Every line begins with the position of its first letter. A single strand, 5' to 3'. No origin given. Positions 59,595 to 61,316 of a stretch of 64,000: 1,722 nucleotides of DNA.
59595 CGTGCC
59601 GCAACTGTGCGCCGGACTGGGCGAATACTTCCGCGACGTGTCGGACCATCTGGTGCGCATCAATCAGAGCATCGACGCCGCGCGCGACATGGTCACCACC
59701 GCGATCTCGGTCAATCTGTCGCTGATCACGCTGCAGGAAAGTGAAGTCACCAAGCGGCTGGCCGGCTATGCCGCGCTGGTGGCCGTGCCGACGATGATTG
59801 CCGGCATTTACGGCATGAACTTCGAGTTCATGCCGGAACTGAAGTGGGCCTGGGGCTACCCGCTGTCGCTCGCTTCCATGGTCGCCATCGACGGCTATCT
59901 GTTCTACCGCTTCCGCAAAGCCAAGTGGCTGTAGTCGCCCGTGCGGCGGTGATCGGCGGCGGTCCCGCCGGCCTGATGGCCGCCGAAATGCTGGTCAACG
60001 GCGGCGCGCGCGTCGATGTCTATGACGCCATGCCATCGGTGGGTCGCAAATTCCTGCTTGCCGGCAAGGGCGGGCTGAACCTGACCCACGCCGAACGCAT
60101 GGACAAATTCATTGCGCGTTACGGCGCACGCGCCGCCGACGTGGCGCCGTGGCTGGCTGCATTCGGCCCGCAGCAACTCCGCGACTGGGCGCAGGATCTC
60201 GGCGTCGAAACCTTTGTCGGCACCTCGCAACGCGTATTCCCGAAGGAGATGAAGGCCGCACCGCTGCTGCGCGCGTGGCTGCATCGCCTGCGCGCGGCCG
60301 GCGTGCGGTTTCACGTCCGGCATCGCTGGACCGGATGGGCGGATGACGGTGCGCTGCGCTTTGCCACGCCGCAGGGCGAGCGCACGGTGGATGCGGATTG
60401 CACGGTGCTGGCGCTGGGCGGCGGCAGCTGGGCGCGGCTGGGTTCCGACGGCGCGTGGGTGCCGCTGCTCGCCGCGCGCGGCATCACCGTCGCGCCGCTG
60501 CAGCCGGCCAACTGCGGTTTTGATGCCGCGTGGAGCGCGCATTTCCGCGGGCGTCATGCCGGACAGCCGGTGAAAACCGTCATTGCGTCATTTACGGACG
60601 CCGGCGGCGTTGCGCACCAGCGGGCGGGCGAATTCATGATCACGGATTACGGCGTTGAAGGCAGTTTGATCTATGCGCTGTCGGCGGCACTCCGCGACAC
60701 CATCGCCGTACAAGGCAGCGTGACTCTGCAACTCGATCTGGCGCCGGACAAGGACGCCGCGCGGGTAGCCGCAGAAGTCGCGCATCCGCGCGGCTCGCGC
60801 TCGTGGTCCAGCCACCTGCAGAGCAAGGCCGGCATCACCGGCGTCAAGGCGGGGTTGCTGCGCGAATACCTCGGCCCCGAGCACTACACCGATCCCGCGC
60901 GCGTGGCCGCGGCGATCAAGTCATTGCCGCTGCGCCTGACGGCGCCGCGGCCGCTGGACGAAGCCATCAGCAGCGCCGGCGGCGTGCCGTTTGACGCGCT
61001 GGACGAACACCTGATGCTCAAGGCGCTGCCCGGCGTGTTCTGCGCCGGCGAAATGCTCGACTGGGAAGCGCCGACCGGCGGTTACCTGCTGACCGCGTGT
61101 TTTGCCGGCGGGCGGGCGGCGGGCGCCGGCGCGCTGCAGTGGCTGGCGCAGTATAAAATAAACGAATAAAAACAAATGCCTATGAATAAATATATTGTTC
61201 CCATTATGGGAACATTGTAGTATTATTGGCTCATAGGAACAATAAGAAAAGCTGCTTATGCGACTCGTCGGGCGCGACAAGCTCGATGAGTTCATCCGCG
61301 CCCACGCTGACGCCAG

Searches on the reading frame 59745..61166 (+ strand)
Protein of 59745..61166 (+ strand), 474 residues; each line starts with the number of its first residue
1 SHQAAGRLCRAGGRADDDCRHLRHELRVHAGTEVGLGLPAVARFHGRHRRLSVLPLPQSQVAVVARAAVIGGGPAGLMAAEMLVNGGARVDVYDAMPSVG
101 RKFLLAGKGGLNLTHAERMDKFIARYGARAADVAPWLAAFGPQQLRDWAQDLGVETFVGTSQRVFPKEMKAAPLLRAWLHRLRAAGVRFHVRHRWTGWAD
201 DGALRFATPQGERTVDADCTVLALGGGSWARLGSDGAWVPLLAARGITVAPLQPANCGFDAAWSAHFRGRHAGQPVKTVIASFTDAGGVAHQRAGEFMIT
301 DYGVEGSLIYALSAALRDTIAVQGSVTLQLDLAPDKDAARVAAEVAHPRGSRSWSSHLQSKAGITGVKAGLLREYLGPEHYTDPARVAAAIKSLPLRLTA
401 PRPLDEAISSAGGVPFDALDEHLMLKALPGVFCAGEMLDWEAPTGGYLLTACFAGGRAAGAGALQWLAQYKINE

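Call 92: search_protein_families(library=pfam, proteins=[window:59745-61166:+], max_evalue=0.0001)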
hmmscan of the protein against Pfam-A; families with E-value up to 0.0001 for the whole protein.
window:59745-61166:+ (474 aa): 4 families
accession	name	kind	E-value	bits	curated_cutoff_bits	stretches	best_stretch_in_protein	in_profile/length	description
PF03486.20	HI0933_like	-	6.6e-72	242.3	50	1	67-461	3-243/244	HI0933-like protein Rossmann domain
PF22780.1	HI0933_like_1st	-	6.5e-26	91.6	27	1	253-409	1-165/165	HI0933-like protein barrel and H2TH domain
PF07992.20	Pyr_redox_2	-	1.4e-06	28.4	26.1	0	67-99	3-31/291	Pyridine nucleotide-disulphide oxidoreductase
PF01266.30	DAO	-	5.8e-06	26.5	27.9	0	106-249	85-229/353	FAD dependent oxidoreductase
